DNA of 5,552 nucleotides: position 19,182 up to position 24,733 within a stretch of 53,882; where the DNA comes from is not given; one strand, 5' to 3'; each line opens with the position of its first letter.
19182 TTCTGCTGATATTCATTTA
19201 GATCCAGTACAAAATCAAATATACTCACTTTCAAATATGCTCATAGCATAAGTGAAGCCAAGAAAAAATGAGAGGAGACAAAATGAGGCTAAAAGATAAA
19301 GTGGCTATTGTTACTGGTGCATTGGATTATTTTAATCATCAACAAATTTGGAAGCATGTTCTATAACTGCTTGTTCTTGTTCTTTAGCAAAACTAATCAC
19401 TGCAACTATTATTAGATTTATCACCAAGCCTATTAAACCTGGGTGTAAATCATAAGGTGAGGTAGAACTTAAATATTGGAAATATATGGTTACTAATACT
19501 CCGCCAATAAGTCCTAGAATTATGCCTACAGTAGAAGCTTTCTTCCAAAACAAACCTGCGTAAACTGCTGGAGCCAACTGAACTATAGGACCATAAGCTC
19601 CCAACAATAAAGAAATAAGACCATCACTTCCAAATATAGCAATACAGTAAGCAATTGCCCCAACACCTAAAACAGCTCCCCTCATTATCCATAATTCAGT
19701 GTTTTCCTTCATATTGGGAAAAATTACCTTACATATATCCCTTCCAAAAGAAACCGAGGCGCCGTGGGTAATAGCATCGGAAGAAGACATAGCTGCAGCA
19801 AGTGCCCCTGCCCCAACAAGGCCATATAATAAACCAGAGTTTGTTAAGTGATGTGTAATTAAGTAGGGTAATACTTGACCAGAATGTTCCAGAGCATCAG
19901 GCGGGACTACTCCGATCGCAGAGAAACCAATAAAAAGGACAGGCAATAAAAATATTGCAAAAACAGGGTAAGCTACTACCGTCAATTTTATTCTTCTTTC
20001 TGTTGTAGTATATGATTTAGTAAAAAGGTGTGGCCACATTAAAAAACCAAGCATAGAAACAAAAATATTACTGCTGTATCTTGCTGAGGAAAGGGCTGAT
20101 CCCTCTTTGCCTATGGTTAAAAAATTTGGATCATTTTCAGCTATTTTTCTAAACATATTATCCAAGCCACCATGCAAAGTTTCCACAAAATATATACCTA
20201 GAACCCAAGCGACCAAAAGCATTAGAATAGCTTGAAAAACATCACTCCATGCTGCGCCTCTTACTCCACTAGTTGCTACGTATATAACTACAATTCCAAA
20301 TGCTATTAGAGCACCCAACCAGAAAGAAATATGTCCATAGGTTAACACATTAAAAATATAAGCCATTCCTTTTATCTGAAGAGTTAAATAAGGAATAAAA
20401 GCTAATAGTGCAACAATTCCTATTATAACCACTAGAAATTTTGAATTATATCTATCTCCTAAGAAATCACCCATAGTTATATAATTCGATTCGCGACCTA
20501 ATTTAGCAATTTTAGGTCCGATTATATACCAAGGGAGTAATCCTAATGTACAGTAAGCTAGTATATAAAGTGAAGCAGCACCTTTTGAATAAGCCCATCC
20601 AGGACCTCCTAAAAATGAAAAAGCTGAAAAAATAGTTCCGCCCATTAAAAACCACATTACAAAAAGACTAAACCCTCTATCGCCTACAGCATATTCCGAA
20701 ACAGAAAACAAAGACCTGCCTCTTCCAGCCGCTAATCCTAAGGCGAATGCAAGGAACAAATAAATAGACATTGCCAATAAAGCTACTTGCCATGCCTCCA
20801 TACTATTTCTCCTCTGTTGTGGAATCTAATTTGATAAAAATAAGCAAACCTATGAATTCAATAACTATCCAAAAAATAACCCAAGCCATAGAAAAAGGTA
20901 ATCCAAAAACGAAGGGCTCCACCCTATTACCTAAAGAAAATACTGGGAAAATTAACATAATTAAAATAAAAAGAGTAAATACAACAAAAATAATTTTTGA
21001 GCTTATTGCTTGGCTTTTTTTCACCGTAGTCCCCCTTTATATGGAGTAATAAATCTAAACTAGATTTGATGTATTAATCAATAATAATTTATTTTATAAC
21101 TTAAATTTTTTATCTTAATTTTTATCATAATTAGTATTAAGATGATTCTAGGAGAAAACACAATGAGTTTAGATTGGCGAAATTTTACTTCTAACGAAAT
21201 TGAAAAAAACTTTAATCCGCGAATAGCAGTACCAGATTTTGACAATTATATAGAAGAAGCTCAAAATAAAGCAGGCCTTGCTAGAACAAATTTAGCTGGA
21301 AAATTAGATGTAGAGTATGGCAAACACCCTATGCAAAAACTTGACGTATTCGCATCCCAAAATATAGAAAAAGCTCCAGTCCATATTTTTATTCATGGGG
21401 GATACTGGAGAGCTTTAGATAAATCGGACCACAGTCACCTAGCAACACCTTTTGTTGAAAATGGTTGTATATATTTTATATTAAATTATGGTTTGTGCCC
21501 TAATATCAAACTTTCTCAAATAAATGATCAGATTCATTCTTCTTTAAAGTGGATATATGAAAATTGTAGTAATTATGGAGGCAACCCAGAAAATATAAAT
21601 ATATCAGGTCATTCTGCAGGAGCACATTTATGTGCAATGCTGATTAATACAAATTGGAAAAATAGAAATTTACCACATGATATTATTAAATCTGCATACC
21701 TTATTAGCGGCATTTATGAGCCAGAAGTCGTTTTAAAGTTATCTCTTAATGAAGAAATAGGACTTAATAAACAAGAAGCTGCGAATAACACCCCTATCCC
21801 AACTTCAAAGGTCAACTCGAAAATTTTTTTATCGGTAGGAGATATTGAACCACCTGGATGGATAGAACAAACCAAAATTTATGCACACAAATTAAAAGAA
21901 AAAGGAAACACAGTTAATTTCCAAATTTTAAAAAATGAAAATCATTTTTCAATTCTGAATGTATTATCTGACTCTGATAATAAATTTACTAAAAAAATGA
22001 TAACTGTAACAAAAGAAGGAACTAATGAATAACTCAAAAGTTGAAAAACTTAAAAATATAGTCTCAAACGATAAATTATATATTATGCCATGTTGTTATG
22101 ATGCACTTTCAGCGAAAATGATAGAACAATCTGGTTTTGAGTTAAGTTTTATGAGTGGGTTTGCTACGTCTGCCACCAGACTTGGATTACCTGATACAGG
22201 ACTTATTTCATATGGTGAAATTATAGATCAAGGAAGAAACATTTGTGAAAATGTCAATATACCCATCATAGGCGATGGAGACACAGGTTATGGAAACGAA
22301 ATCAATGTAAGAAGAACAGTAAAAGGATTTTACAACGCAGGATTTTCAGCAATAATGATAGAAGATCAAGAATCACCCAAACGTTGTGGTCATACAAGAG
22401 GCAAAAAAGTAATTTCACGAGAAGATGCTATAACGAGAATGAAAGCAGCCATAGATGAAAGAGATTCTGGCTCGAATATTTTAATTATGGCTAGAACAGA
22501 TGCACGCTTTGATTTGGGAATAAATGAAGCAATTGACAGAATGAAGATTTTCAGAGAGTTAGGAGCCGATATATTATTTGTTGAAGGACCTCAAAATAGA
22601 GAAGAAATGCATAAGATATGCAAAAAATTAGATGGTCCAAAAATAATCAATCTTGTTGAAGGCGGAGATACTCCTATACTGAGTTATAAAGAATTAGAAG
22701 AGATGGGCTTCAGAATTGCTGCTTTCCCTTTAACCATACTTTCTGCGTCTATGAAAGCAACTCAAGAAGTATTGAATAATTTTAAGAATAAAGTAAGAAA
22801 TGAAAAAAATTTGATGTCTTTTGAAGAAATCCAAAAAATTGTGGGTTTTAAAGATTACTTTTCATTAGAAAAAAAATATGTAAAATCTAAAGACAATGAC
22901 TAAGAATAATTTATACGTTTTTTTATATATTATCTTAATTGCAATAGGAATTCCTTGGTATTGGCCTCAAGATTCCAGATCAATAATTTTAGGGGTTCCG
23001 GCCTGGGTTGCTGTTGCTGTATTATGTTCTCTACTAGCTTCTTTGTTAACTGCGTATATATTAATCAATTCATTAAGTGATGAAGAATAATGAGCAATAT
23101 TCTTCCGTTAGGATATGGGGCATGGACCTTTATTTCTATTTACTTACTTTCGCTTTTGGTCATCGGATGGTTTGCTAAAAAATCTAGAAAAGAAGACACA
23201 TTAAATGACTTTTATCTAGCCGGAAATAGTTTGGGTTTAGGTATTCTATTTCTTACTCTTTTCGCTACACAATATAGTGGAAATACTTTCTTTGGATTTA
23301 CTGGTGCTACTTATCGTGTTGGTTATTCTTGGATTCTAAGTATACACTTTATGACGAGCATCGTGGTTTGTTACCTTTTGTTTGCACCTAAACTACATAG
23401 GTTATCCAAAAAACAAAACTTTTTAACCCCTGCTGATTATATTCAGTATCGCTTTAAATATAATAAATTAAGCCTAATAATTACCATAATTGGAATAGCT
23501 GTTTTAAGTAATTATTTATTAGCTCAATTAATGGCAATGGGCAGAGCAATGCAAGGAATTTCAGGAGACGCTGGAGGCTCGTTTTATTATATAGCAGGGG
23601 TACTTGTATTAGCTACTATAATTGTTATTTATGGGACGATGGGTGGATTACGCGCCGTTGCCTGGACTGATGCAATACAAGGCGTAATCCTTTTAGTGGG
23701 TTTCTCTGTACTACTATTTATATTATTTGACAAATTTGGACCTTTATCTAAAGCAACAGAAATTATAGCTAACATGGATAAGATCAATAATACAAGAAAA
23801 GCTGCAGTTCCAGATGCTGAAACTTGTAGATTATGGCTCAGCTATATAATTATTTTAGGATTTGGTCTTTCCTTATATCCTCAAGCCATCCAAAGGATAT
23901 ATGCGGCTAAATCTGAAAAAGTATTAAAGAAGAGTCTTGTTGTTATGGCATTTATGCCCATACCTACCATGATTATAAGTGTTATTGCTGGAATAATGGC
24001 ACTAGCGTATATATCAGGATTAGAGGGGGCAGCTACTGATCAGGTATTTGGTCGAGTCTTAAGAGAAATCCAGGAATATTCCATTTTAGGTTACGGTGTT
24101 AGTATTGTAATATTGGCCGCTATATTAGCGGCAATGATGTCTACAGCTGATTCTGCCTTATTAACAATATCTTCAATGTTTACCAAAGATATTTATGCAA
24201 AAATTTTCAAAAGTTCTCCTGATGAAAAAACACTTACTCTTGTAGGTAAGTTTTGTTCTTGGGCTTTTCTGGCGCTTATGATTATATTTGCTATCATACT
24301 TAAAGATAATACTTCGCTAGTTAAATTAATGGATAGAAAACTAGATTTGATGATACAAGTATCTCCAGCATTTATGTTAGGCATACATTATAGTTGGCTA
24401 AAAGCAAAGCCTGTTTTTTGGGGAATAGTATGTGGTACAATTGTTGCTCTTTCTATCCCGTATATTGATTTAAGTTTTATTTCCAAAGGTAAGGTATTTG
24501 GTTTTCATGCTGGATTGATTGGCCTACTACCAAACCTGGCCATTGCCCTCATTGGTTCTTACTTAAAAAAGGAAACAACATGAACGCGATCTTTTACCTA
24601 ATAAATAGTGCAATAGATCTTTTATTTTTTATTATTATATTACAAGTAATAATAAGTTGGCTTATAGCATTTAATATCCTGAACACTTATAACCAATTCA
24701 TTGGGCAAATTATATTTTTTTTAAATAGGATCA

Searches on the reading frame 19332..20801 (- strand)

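Call 69: search_protein_families(library=pfam, proteins=[window:19332-20801:-], max_evalue=0.00001)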
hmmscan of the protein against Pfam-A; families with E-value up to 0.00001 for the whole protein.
window:19332-20801:- (489 aa): 1 family
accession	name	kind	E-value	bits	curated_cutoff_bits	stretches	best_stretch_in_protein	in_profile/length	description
PF00474.23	SSF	-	6.2e-36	124.6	22.8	1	37-434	1-406/406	Sodium:solute symporter family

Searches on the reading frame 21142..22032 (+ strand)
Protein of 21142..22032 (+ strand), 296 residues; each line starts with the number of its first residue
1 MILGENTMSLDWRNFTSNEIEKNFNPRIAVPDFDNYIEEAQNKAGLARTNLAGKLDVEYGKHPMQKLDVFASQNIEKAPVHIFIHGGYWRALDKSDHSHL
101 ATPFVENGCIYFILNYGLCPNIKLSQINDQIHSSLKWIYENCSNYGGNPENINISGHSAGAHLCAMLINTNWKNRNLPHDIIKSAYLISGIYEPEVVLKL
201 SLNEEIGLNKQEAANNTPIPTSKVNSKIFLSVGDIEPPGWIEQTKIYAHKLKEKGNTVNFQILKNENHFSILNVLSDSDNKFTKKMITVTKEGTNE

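Call 69: search_protein_families(library=pfam, proteins=[window:21142-22032:+], max_evalue=0.00001)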
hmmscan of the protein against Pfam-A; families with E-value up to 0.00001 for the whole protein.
window:21142-22032:+ (296 aa): 3 families
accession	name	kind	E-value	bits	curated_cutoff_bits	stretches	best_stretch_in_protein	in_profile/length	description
PF20434.5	BD-FAE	-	2.1e-16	60.5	26.8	1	67-172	1-111/215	BD-FAE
PF07859.19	Abhydrolase_3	-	1e-14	55.3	25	1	82-192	2-110/210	alpha/beta hydrolase fold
PF00135.34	COesterase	-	1.8e-12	47.5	27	1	67-188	88-221/515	Carboxylesterase family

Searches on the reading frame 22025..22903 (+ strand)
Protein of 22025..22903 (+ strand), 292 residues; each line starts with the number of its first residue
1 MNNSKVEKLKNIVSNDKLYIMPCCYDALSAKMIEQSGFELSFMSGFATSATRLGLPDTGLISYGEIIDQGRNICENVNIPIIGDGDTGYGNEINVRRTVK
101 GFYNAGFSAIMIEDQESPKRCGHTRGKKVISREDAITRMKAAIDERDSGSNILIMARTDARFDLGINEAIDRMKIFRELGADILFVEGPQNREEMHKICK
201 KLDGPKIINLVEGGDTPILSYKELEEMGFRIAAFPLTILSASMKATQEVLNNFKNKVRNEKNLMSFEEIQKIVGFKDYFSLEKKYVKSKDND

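Call 69: search_protein_families(library=pfam, proteins=[window:22025-22903:+], max_evalue=0.00001)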
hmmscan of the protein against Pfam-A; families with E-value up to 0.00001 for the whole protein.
window:22025-22903:+ (292 aa): 2 families
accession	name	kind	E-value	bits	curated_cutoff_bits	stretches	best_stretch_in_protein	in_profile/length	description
PF13714.12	PEP_mutase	-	5.7e-43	147.7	31.5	1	12-251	4-237/240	Phosphoenolpyruvate phosphomutase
PF00463.27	ICL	-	2.4e-13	49.9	26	1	79-174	150-247/526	Isocitrate lyase family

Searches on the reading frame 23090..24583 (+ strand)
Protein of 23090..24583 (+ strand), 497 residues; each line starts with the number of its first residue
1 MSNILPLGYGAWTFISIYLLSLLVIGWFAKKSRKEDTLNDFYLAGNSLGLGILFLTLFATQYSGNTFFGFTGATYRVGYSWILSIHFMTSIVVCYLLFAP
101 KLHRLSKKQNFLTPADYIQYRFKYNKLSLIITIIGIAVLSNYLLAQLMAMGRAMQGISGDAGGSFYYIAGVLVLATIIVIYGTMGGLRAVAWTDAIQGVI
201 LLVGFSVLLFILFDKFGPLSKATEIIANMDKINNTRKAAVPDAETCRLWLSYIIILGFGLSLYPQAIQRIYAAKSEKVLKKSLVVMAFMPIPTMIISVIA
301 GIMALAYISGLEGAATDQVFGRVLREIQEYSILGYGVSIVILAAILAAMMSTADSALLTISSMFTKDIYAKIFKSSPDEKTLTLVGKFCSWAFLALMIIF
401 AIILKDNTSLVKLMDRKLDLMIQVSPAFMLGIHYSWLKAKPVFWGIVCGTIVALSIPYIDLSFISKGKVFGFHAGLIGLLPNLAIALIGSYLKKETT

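Call 69: search_protein_families(library=pfam, proteins=[window:23090-24583:+], max_evalue=0.00001)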
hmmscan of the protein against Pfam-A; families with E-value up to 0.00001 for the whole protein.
window:23090-24583:+ (497 aa): 1 family
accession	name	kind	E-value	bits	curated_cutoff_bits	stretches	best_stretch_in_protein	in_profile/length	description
PF00474.23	SSF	-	1.2e-49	169.7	22.8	1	41-449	1-406/406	Sodium:solute symporter family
